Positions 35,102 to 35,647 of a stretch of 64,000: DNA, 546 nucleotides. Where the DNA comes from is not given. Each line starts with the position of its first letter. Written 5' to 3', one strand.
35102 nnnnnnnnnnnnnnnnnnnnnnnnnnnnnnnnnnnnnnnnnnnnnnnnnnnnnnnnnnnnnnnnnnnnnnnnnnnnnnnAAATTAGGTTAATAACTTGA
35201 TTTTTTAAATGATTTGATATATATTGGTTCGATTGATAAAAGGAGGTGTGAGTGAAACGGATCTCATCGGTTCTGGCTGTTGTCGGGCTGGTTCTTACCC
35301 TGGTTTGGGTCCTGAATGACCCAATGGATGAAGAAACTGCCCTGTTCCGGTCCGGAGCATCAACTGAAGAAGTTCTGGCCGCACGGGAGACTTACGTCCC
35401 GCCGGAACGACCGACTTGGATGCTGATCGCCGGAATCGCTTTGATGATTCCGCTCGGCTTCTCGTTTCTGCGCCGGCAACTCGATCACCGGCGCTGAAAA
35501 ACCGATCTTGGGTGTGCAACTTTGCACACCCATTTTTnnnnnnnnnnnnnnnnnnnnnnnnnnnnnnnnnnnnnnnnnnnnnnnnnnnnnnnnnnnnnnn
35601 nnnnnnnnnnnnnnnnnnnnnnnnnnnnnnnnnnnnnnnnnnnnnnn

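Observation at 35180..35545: Opposite-strand small membrane-protein gene nested in the rpsG-fusA spacer of the str operon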

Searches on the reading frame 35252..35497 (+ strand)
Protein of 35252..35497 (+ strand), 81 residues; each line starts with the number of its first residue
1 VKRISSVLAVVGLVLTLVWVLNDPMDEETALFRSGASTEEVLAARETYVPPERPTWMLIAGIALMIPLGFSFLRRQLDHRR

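Call 5: search_protein_families(library=pfam, proteins=[window:35252-35497:+], max_evalue=1)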
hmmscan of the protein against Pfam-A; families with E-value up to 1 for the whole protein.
window:35252-35497:+ (81 aa): 2 families
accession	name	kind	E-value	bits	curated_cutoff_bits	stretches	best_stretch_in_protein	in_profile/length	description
PF15103.11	G0-G1_switch_2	-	0.0093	16.8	27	1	4-52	29-77/105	G0/G1 switch protein 2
PF11381.13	DUF3185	-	0.24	11.8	25.3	0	4-66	3-53/59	Protein of unknown function (DUF3185)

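Call 6: find_homologous_proteins(query=window:35252-35497:+, max_evalue=0.01)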
Query window:35252-35497:+ (81 aa): 3 proteins with E <= 0.01 among 10 candidates.
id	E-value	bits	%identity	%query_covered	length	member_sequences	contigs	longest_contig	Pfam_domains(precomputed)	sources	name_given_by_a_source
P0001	3.7e-45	168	100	100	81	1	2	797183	-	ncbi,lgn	-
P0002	3.6e-10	57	64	56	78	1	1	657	-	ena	-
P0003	1.0e-9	56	51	83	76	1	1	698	-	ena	-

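Call 11: find_encoding_contigs(protein=P0003, flank=5000)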
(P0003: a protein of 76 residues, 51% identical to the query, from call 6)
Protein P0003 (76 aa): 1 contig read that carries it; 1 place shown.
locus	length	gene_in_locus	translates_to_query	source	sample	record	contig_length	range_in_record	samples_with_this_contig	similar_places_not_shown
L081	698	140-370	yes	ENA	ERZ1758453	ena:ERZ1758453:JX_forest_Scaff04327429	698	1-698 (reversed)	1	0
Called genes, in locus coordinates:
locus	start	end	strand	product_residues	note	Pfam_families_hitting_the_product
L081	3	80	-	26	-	?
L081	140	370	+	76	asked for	-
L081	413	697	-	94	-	?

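Call 12: find_encoding_contigs(protein=P0002, flank=5000)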
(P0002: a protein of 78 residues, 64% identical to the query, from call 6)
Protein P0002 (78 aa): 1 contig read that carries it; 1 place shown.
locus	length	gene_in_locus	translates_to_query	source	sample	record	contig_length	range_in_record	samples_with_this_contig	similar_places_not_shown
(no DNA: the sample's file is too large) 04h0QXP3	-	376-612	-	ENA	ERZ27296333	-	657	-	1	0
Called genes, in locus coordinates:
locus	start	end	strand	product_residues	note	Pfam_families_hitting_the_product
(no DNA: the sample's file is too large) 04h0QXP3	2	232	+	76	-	?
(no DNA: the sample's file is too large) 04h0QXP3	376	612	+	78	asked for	-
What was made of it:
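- Tried and rejected: The contig DNA was unavailable, so its location is unknown (call 12).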

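Call 16: find_encoding_contigs(protein=P0001, flank=3000, max_places=4)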
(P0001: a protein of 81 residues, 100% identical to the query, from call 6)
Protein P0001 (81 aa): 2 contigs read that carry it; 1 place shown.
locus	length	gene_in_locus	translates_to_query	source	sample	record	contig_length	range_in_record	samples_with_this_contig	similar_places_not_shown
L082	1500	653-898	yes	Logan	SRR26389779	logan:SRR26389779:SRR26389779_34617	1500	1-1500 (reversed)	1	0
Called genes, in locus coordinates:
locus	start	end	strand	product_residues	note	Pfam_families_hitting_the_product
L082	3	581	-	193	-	?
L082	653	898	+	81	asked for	-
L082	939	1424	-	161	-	PF00177:Ribosomal_S7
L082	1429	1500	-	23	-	?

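Call 20: find_homologous_proteins(query=A1, max_evalue=1)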
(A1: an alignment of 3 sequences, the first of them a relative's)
Query A1 (3 sequences) (81 aa, profile of the alignment): 12 proteins with E <= 1 among 8000 candidates.
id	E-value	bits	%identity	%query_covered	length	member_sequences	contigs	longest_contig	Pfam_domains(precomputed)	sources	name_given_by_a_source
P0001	8.1e-37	143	100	100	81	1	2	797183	-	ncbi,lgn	-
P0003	7.0e-35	137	51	83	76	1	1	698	-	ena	-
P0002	6.6e-33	130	64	56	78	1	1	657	-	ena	-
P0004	1.2e-16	78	65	57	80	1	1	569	-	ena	-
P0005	3.1e-12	64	56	70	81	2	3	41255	-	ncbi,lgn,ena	-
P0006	9.9e-12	62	51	63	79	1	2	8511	-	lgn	-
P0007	1.4e-11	62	50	81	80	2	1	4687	-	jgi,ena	-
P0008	7.7e-11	60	43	94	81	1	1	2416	-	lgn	-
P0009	1.7e-9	55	63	43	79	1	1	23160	-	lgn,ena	-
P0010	2.4e-9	55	42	83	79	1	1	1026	-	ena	-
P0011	1.6e-4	39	33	86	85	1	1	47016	-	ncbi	-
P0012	2.3e-4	39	49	63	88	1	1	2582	-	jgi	-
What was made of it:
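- On New small-protein family defined here (TM, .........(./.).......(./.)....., TM): The window protein is the query and matches the family profile at E = 8e-37 (call 20).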

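Call 22: find_encoding_contigs(protein=P0005, flank=5000, max_places=3)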
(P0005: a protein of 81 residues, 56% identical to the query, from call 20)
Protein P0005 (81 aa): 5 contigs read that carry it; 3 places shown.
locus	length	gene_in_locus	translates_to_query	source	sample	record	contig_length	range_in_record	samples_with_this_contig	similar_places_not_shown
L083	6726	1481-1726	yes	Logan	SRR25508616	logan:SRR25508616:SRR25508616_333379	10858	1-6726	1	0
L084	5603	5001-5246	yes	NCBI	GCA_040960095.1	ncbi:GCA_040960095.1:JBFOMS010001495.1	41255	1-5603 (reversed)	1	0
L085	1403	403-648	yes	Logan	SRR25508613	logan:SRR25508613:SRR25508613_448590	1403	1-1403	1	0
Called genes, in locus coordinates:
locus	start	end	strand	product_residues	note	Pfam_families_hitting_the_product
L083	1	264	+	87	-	?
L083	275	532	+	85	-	-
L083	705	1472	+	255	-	-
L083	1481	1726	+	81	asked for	-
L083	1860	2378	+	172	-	PF00719:Pyrophosphatase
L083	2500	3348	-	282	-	PF02129:Peptidase_S15 (weak), PF12146:Hydrolase_4 (weak), PF20434:BD-FAE (faint), PF00561:Abhydrolase_1, PF12697:Abhydrolase_6 (weak), PF00326:Peptidase_S9, PF01738:DLH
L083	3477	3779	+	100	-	-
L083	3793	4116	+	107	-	-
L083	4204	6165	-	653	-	PF03030:H_PPase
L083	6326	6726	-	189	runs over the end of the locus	-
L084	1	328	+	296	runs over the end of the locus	PF00768:Peptidase_S11, PF02113:Peptidase_S13 (faint), PF13354:Beta-lactamase2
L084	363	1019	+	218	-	PF13462:Thioredoxin_4, PF13098:Thioredoxin_2 (faint), PF01323:DSBA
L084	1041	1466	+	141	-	PF00892:EamA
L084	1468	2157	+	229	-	-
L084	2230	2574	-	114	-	-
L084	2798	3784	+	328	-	PF03054:tRNA_Me_trans, PF20259:tRNA_Me_trans_M, PF20258:tRNA_Me_trans_C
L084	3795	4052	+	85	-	-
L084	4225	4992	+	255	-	-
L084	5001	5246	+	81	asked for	-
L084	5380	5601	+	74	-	?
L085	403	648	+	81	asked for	-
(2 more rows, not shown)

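Call 23: find_encoding_contigs(protein=P0009, flank=5000, max_places=3)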
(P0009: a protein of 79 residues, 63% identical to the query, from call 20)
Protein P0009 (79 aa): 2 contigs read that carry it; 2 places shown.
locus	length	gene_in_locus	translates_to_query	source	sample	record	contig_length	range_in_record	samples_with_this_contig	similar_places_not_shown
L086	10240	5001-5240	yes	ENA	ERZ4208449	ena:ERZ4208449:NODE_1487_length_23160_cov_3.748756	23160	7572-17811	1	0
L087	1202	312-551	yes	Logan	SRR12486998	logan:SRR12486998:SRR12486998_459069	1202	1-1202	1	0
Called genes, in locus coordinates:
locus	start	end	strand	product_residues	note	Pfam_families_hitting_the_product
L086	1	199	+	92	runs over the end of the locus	PF02575:YbaB_DNA_bd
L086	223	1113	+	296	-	PF00768:Peptidase_S11, PF02113:Peptidase_S13 (faint), PF13354:Beta-lactamase2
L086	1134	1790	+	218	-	PF13462:Thioredoxin_4, PF13098:Thioredoxin_2 (weak), PF01323:DSBA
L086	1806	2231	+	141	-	PF00892:EamA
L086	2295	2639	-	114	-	-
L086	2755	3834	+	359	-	PF02540:NAD_synthase (faint), PF02568:ThiI (weak), PF03054:tRNA_Me_trans, PF20259:tRNA_Me_trans_M, PF20258:tRNA_Me_trans_C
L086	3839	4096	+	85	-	-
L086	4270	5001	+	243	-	-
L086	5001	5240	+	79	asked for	-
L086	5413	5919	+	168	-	PF00719:Pyrophosphatase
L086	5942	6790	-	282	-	PF02129:Peptidase_S15 (weak), PF12146:Hydrolase_4, PF00561:Abhydrolase_1, PF12697:Abhydrolase_6 (faint), PF00326:Peptidase_S9 (weak), PF01738:DLH (faint)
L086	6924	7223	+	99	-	-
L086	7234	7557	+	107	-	-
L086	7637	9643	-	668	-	PF03030:H_PPase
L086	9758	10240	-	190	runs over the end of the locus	-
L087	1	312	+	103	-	?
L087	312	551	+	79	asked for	-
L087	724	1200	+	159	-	?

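Call 24: find_encoding_contigs(protein=P0011, flank=5000, max_places=3)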
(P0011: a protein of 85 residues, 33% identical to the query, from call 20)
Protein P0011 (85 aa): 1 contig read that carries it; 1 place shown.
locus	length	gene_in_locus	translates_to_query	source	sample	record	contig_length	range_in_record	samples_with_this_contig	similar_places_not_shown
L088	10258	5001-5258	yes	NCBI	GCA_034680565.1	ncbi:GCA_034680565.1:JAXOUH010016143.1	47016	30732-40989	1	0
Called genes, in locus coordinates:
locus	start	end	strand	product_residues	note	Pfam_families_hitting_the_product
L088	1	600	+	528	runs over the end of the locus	PF00239:Resolvase, PF07508:Recombinase (faint), PF13408:Zn_ribbon_recom (weak)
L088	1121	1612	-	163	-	PF01668:SmpB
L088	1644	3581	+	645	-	PF06480:FtsH_ext, PF00004:AAA, PF17862:AAA_lid_3, PF01434:Peptidase_M41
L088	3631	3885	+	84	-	-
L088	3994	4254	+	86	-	-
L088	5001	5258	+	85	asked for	-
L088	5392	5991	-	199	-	-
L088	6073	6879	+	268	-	PF01978:TrmB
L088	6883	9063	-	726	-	PF17191:RecG_wedge, PF01336:tRNA_anti-codon, PF04851:ResIII, PF00270:DEAD, PF00271:Helicase_C, PF19833:RecG_dom3_C (weak)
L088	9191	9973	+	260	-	-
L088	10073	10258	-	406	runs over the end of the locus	PF01471:PG_binding_1, PF16656:Pur_ac_phosph_N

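Call 25: search_protein_representatives(alignment_id=A1)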
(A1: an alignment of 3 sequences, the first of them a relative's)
Query: 3 sequences, 79 profile positions. Proteins with E-value up to 0.001 (for the whole library): 13; up to 1e-10: 7; up to 1e-30: 2. The best 13 are listed.
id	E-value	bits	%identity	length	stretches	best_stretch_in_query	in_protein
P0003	2.2e-35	136.5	-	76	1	1-77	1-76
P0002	2.1e-33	130.2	-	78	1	1-79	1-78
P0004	3.7e-17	78.1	-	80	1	1-74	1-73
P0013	2.2e-13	66.0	-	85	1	1-78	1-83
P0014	2.9e-12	62.4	-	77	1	1-77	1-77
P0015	1.2e-11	60.4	-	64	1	20-74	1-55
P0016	1.9e-11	59.8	-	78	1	6-75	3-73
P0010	7.7e-10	54.7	-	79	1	3-68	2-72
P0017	4.6e-07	45.8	-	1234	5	24-65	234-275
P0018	8.4e-07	44.9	-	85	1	1-76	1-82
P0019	2.7e-06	43.3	-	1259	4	31-56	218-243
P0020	6.4e-06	42.1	-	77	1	1-66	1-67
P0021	1.5e-04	37.7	-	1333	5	37-60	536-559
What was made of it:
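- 35252..35497 (+): CDS for an 81-aa two-pass membrane protein. Layout: TM1 at about residues 4-22, a conserved acidic loop at 23-46 (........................), a Pro-rich linker, TM2 at about 55-72, and the basic tail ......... Homologues from calls 6, 20 and 25.
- The family is recovered by a profile search (12 proteins, call 20) and by an exhaustive HMMER scan of 1.84 billion representatives (13 hits, of which about 10 are small proteins; call 25). Distribution is narrow and patchy and genomic positions vary (calls 20, 25).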

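Call 28: find_encoding_contigs(protein=P0004, flank=5000, max_places=3)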
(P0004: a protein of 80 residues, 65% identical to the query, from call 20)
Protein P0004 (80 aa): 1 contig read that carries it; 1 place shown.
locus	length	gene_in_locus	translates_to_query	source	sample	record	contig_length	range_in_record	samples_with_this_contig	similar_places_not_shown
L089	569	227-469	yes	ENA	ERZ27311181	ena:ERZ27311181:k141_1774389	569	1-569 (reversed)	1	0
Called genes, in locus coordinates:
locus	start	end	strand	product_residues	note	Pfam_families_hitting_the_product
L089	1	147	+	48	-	?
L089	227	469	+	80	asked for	-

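Call 29: find_encoding_contigs(protein=P0010, flank=5000, max_places=3)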
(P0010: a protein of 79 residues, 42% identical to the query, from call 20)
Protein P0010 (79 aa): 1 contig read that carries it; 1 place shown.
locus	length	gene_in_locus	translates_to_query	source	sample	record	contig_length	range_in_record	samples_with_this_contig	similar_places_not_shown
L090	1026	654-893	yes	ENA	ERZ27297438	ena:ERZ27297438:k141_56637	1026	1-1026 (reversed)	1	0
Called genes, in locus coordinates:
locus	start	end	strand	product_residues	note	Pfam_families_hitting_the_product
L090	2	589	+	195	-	?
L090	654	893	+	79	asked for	-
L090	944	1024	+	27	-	?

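Call 38: search_solved_structures(query=A3, max_evalue=10)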
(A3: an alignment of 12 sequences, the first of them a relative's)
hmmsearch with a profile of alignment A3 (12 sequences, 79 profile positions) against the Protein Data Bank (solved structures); distinct sequences matched with E-value up to 10: 2.
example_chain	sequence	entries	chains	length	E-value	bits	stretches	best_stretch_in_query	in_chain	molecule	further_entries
1g8p_A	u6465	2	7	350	0.35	14.1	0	40-72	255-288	MAGNESIUM-CHELATASE 38 KDA SUBUNIT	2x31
4tt0_A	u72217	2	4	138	9.6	9.5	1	31-73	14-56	Deneddylase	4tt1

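Call 39: search_protein_families(library=ncbifam, alignment_id=A3, max_evalue=1)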
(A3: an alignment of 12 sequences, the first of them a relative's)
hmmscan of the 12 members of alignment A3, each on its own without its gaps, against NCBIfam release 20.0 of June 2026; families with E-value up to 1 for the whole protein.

A. member 1, P0001 (81 aa): 1 family
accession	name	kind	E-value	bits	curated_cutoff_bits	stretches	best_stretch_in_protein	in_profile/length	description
TIGR01167.1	LPXTG_anchor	domain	0.13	13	15.9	1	55-75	11-31/34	LPXTG cell wall anchor domain-containing protein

B. families by the number of members that match (of 12 scanned): 4 families
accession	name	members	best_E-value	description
TIGR01167.1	LPXTG_anchor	5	0.036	LPXTG cell wall anchor domain-containing protein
NF033846.1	Rumino_NPXTG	2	0.02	NPXTG-anchored protein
TIGR04211.1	SH3_and_anchor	1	0.028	TIGR04211 family SH3 domain-containing protein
NF058571.1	GVDTG_CTERM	1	0.27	GVDTG sorting domain-containing protein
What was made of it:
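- On LPXTG / sortase-anchored proteins (TIGR01167, PF00746): Best score 13 bits against a 15.9-bit cut-off (call 39).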
